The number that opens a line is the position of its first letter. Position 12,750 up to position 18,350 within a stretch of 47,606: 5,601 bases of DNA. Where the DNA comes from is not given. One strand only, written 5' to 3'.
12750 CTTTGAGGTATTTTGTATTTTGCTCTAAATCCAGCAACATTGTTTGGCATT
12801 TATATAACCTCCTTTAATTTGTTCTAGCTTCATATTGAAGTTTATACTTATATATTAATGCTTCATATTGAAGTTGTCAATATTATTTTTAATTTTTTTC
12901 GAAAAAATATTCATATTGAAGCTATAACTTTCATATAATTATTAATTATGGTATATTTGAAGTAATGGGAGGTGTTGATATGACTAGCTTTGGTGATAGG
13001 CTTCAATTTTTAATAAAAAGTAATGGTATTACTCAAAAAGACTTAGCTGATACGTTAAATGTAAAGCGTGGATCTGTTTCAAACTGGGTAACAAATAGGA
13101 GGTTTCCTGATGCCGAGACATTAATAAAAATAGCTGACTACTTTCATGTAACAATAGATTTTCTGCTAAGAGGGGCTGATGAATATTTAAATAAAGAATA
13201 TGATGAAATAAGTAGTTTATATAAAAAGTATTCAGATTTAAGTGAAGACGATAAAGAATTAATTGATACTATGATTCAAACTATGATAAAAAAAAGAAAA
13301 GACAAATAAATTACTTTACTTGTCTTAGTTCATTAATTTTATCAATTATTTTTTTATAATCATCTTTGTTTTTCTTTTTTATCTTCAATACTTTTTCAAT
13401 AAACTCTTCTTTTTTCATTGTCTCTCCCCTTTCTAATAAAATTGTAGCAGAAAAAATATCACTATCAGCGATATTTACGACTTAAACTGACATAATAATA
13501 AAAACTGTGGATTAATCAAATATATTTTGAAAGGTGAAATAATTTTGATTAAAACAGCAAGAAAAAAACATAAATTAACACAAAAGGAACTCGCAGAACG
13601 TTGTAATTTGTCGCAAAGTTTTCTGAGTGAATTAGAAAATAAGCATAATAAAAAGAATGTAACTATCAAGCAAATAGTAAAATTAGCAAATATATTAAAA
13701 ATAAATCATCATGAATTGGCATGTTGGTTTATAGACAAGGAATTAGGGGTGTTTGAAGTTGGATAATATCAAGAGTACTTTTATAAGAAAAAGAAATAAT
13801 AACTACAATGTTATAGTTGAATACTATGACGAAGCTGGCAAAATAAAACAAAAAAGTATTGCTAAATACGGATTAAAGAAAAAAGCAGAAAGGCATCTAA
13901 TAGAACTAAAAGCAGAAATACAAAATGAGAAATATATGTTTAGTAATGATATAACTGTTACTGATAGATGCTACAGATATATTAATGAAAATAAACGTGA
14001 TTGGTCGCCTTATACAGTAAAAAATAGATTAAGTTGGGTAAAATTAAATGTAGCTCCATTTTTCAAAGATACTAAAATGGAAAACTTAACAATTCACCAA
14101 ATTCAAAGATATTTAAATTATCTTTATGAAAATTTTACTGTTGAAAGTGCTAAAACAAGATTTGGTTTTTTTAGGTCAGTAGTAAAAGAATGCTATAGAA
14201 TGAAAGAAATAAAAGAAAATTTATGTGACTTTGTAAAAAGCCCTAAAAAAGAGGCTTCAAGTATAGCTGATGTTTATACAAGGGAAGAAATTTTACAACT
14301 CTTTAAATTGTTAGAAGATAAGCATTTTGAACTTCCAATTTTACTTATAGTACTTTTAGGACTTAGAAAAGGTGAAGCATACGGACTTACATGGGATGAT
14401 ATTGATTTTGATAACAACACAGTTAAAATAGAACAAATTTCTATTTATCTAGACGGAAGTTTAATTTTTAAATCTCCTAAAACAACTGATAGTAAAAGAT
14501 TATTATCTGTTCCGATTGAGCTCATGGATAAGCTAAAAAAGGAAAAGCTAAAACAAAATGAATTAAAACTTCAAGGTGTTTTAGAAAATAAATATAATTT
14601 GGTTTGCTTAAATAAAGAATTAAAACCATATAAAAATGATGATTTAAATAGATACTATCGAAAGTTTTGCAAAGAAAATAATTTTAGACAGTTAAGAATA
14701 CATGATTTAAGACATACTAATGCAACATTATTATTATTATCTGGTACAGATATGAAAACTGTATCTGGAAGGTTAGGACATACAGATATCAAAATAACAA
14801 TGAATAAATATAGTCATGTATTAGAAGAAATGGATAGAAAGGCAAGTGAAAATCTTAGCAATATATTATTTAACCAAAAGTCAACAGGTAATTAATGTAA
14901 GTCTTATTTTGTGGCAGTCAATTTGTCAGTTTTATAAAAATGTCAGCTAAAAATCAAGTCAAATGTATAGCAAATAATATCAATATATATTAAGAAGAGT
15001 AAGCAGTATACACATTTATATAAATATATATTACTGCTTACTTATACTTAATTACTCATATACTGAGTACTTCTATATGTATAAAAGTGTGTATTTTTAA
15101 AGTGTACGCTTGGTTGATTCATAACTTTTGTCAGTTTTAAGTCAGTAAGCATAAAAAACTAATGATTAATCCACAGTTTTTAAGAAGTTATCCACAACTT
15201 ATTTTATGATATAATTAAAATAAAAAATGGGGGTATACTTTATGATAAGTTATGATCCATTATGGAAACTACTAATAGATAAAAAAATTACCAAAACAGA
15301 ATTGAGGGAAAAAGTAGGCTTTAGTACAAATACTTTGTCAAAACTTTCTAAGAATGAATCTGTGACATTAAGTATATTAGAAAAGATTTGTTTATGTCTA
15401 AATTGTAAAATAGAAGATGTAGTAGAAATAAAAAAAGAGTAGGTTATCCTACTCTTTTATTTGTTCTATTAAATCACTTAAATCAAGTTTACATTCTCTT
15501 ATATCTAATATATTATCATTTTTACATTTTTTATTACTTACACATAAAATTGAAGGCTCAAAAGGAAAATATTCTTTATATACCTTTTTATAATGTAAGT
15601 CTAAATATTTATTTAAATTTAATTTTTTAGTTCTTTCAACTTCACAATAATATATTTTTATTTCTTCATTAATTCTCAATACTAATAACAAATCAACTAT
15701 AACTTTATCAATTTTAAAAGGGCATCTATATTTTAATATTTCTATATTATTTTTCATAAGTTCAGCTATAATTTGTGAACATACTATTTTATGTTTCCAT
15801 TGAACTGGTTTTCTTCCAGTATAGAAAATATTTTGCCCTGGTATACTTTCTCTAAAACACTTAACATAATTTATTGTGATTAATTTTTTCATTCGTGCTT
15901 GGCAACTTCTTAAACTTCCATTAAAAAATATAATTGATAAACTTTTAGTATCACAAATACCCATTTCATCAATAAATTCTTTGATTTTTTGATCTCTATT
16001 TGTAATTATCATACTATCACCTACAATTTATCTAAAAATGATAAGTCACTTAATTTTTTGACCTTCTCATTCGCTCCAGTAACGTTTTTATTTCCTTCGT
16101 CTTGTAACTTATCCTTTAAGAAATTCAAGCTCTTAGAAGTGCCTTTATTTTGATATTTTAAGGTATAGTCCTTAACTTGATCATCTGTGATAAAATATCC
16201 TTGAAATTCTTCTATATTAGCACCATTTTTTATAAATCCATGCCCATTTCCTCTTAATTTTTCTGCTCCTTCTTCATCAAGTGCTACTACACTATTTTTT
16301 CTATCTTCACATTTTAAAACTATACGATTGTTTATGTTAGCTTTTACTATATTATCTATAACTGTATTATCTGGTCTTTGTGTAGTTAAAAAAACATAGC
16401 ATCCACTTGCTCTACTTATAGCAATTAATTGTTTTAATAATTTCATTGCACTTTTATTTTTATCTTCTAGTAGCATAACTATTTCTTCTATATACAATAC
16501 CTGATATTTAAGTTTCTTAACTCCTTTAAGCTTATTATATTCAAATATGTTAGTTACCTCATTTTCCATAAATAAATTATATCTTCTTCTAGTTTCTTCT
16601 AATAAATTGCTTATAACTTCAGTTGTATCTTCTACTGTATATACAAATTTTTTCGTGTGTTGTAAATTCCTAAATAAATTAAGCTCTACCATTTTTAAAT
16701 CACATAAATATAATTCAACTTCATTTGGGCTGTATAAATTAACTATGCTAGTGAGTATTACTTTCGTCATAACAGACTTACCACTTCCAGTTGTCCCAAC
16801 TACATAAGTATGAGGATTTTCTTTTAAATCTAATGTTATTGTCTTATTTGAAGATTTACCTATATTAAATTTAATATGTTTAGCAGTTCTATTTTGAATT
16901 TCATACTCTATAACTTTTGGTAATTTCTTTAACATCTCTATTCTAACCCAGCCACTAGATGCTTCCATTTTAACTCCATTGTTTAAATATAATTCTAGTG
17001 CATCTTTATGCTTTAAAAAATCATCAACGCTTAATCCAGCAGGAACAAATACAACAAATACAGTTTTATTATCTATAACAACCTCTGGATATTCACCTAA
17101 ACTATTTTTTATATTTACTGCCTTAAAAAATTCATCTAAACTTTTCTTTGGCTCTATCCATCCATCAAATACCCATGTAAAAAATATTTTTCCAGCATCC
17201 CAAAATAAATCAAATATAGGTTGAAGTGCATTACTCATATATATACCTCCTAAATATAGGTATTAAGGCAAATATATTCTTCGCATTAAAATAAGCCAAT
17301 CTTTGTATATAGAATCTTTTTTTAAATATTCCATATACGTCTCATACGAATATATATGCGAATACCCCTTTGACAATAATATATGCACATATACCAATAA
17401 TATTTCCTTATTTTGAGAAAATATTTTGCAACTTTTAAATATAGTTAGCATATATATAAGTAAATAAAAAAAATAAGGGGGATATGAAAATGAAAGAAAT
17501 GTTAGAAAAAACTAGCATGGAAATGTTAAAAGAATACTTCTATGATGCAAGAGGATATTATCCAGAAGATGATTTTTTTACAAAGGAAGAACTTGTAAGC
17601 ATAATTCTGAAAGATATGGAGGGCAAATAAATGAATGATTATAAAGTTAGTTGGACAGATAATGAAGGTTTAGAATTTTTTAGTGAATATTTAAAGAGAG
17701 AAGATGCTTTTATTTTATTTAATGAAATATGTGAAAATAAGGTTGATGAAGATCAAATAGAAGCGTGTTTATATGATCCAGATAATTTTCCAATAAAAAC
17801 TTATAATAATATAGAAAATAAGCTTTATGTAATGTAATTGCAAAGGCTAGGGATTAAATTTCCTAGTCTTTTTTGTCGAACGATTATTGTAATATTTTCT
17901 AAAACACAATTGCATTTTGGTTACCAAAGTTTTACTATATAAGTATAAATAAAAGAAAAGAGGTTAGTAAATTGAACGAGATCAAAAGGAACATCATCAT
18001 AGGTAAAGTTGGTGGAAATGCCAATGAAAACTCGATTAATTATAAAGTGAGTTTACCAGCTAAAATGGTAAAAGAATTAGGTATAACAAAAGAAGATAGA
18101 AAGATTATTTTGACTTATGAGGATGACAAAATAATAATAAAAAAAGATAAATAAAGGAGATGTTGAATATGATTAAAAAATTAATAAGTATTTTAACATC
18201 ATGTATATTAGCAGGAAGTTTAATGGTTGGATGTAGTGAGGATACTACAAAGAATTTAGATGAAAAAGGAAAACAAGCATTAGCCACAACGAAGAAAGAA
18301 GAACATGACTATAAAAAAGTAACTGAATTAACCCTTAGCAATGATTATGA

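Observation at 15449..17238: FtsK/SpoIIIE-type translocase plus replication-relaxation operon embedded in the lysogeny/moron region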

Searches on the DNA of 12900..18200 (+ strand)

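Call 9: search_dna_similar(query=window:12900-18200:+, collection=phages, mode=near, max_rows=20)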
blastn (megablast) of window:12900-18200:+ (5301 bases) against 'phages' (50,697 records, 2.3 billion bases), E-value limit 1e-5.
Records with a match: 1; places in all: 1; records where one place covers at least 80% of the query: 0.
Best place of each record, by identity: >=99% 1.
By first word of the organism name: Bacteriophage 1.
By host as written in the record: - 1.
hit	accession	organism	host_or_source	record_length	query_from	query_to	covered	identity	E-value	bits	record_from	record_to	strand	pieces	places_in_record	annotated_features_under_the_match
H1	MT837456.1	Bacteriophage sp.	human fecal samples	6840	539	2322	34%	99.2%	0e+0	3217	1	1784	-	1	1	record has no annotation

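Call 10: get_annotated_region(hit=H1, flank=6000)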
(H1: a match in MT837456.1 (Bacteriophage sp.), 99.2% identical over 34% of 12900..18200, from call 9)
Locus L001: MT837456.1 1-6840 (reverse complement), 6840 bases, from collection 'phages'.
description: UNVERIFIED: Bacteriophage sp. clone scaffold_4836 genomic sequence.
organism: Bacteriophage sp. (NCBI taxid 38018)
taxonomy: Viruses
host: -; source: human fecal samples; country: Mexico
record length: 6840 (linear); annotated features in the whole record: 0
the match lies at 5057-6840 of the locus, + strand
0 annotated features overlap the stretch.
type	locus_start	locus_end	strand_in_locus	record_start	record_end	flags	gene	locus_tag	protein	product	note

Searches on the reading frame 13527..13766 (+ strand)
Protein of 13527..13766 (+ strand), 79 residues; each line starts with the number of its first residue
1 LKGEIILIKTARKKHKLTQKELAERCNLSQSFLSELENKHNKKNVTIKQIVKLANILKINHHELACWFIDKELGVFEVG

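Call 3: search_protein_families(library=pfam, proteins=[window:13527-13766:+], max_evalue=0.01)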
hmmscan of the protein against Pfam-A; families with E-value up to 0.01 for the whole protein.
window:13527-13766:+ (79 aa): 11 families
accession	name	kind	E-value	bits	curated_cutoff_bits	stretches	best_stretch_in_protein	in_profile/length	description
PF01381.28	HTH_3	-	8.9e-14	51.7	23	1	8-64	1-55/55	Helix-turn-helix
PF12844.13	HTH_19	-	6.9e-10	39.1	30.2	1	7-64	3-58/64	Helix-turn-helix domain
PF13443.12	HTH_26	-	3.9e-07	30.6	22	1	12-64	6-57/63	Cro/C1-type HTH DNA-binding domain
PF13560.12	HTH_31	-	3.8e-05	24.3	27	1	8-63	6-60/64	Helix-turn-helix domain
PF13744.12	HTH_37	-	8.1e-05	22.8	27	1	8-54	23-68/80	Helix-turn-helix domain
PF22944.1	DGKD_4H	-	0.0001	23.1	27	1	7-72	24-89/120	Diacylglycerol kinase delta, helical domain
PF13413.12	HTH_25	-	0.00054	20.2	24.6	1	9-40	3-34/62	Helix-turn-helix domain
PF00046.35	Homeodomain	-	0.0031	17.7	22.9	1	24-68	3-48/57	Homeodomain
PF13412.12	HTH_24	-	0.0037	17.3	21.9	1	16-31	17-32/48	Winged helix-turn-helix DNA-binding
PF12802.13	MarR_2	-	0.0041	17.7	27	0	12-34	16-38/61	MarR family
PF04545.22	Sigma70_r4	-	0.0059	16.5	24.1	0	11-37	15-41/50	Sigma-70, region 4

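Call 101: search_protein_families(library=ncbifam, proteins=[window:13527-13766:+], max_evalue=0.001)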
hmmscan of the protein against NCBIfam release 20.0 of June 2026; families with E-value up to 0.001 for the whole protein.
window:13527-13766:+ (79 aa): 12 families
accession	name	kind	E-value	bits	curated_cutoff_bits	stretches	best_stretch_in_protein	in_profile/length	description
TIGR03070.1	couple_hipB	subfamily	1.4e-09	37.8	71.65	1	7-57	6-54/58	type II toxin-antitoxin system Y4mF family antitoxin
NF041951.1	phage_RstR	subfamily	2.8e-07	30.8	80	1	8-65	7-62/108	RstR family transcriptional repressor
NF007271.0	PRK09726.1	equivalog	5.4e-06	26.3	79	1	8-58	17-65/88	type II toxin-antitoxin system antitoxin HipB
NF010465.0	PRK13890.1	equivalog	2.1e-05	24.6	96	1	13-59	15-59/121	conjugal transfer protein TrbA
NF006015.0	PRK08154.1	subfamily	2.1e-05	23.8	204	1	8-64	35-89/314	anaerobic benzoate catabolism transcriptional regulator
TIGR00270.2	TIGR00270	equivalog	0.00011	22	110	1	7-60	79-130/159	multiprotein bridging factor aMBF1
TIGR03830.1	CxxCG_CxxCG_HTH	subfamily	0.00011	22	61.8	1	8-55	70-117/127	type II TA system antitoxin MqsA family protein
NF046032.1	TransRegSlrRBacil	equivalog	0.00016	21.8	250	1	2-64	2-61/149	HTH-type transcriptional regulator SlrR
NF047948.1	male_kill_WMK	equivalog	0.00043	19.8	300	1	8-66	10-66/300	WO male-killing family protein Wmk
NF007257.0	PRK09706.1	subfamily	0.00052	19.8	101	1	8-60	10-60/135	transcriptional repressor DicA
NF038310.1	lysogeny_AimR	equivalog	0.00059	19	70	1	9-61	2-52/365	AimR family lysis-lysogeny pheromone receptor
NF041575.1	antitoxPezA_Strep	equivalog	0.00097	19.1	290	1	8-45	6-43/158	type II toxin-antitoxin system antitoxin PezA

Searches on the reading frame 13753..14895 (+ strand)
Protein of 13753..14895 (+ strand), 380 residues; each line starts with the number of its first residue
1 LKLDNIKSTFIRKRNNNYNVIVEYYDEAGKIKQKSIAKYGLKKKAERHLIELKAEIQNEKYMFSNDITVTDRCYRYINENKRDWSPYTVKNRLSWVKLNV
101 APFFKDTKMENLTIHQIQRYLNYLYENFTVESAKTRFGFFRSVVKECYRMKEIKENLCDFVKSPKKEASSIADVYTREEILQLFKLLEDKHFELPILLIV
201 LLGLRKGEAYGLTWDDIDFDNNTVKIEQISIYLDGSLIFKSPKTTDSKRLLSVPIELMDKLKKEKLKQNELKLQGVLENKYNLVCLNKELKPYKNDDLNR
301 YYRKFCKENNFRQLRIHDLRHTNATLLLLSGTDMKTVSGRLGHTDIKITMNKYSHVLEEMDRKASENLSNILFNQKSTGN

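Call 3: search_protein_families(library=pfam, proteins=[window:13753-14895:+], max_evalue=0.01)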
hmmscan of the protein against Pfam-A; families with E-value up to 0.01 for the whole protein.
window:13753-14895:+ (380 aa): 4 families
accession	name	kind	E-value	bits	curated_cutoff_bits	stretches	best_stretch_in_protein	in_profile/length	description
PF00589.27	Phage_integrase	-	2.1e-22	80.1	27.1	1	176-358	4-170/172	Phage integrase family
PF14659.12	Phage_int_SAM_3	-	1.5e-07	31.9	22.6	1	68-124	1-57/58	Phage integrase, N-terminal SAM-like domain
PF14657.12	Arm-DNA-bind_4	-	0.00031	20.7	22.3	1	18-60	2-46/47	Arm DNA-binding domain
PF13102.12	Phage_int_SAM_5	-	0.001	19.8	22.3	1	70-157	3-92/98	Phage integrase SAM-like domain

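Call 4: search_protein_families(library=phrogs, proteins=[window:13753-14895:+], max_evalue=0.01)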
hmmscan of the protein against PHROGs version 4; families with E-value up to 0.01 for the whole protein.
window:13753-14895:+ (380 aa): 7 families
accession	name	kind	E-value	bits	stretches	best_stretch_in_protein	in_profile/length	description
phrog_1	-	integration and excision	2.6e-66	226.2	1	11-376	117-455/611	integrase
phrog_216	-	integration and excision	1.2e-26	94.5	1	149-372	31-240/301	integrase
phrog_7685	-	integration and excision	9.2e-21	75.5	1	271-372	141-239/240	integrase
phrog_26960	-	unknown function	1.8e-07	32.5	1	10-126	10-128/146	-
phrog_34557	-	integration and excision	0.0001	23.1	1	198-362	6-172/183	integrase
phrog_7269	-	integration and excision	0.0024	18.8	1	316-367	30-81/89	integrase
phrog_35951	-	unknown function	0.0054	18.2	0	297-356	4-62/97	-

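Call 7: search_protein_families(library=ncbifam, proteins=[window:13753-14895:+], max_evalue=1)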
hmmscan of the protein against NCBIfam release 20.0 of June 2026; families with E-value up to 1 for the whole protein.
window:13753-14895:+ (380 aa): 9 families
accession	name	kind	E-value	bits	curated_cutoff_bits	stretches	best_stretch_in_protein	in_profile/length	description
NF040815.2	recomb_XerA_Arch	equivalog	9.4e-21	74.5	220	1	81-359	9-257/263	site-specific tyrosine recombinase/integron integrase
TIGR02249.1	integrase_gron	subfamily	3.7e-20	72.5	265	2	313-364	258-308/315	integron integrase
TIGR02224.1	recomb_XerC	equivalog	3.7e-16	59.4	335.15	2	286-359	207-280/295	tyrosine recombinase XerC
TIGR02225.1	recomb_XerD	equivalog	5.1e-14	52.3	329.6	1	107-359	36-277/290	site-specific tyrosine recombinase XerD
NF001399.0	PRK00283.1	subfamily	1.6e-10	40.7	279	2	309-362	235-289/300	tyrosine recombinase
NF011946.0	PRK15417.1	equivalog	1.2e-09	37.8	435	2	316-359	276-318/337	integron integrase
NF003462.0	PRK05084.1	equivalog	7.2e-08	31.5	267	1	296-369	286-357/360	tyrosine recombinase XerS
NF002331.0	PRK01287.1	subfamily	2.4e-05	23.5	371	2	316-349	273-306/365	site-specific tyrosine recombinase XerC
NF002685.0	PRK02436.1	equivalog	0.039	13.8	178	0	172-230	94-152/245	site-specific tyrosine recombinase XerD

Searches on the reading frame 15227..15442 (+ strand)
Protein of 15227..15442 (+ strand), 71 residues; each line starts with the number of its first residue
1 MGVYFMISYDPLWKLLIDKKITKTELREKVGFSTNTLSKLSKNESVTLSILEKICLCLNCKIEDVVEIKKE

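Call 3: search_protein_families(library=pfam, proteins=[window:15227-15442:+], max_evalue=0.01)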
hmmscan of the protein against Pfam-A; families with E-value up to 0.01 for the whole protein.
window:15227-15442:+ (71 aa): 2 families
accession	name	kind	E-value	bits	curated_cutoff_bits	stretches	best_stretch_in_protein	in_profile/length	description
PF13443.12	HTH_26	-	3e-19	69.5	22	1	12-70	2-62/63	Cro/C1-type HTH DNA-binding domain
PF01381.28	HTH_3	-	4.9e-05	23.7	23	1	16-64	5-54/55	Helix-turn-helix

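Call 4: search_protein_families(library=phrogs, proteins=[window:15227-15442:+], max_evalue=0.01)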
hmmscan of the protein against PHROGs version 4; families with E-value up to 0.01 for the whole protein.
window:15227-15442:+ (71 aa): 7 families
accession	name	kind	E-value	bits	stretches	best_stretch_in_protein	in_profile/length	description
phrog_3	-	transcription regulation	1.4e-07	32.6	1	6-68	87-148/430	transcriptional repressor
phrog_8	-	transcription regulation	1.1e-05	26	1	17-66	167-216/346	transcriptional regulator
phrog_2439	-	transcription regulation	0.0011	18.9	1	13-62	13-63/367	transcriptional regulator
phrog_7241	-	transcription regulation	0.0014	19.7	1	19-66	73-121/122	transcriptional regulator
phrog_4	-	transcription regulation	0.0016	18.5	1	16-65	144-191/400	transcriptional repressor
phrog_4583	-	transcription regulation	0.0059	17.6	1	19-67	22-71/81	transcriptional repressor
phrog_1373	-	transcription regulation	0.0089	17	1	17-63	73-120/166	transcriptional regulator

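Call 7: search_protein_families(library=ncbifam, proteins=[window:15227-15442:+], max_evalue=1)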
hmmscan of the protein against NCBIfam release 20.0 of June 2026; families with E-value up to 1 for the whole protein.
window:15227-15442:+ (71 aa): 4 families
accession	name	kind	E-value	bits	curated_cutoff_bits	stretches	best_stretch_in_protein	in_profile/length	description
NF000090.1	trans_reg_VanU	equivalog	4.6e-20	71.6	150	1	7-68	3-64/75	glycopeptide resistance transcriptional regulator VanU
NF010465.0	PRK13890.1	equivalog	4.5e-05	23.5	96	1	4-67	2-66/121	conjugal transfer protein TrbA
NF041575.1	antitoxPezA_Strep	equivalog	0.0026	17.8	290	1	18-69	12-64/158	type II toxin-antitoxin system antitoxin PezA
NF007271.0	PRK09726.1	equivalog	0.016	15.2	79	1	18-61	23-67/88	type II toxin-antitoxin system antitoxin HipB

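Call 21: search_protein_families(library=padloc, proteins=[window:15227-15442:+], max_evalue=0.1)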
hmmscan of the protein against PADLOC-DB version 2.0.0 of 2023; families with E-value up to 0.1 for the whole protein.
window:15227-15442:+ (71 aa): 3 families
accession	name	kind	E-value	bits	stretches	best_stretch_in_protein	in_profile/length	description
PDLC02926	HTH_VI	-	2.2e-05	22.7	1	19-62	13-57/92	-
PDLC04775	PDC-M69A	-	0.001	17.6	1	14-70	14-71/113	-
PDLC03951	RmrA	-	0.0067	13.4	1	17-63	18-65/400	-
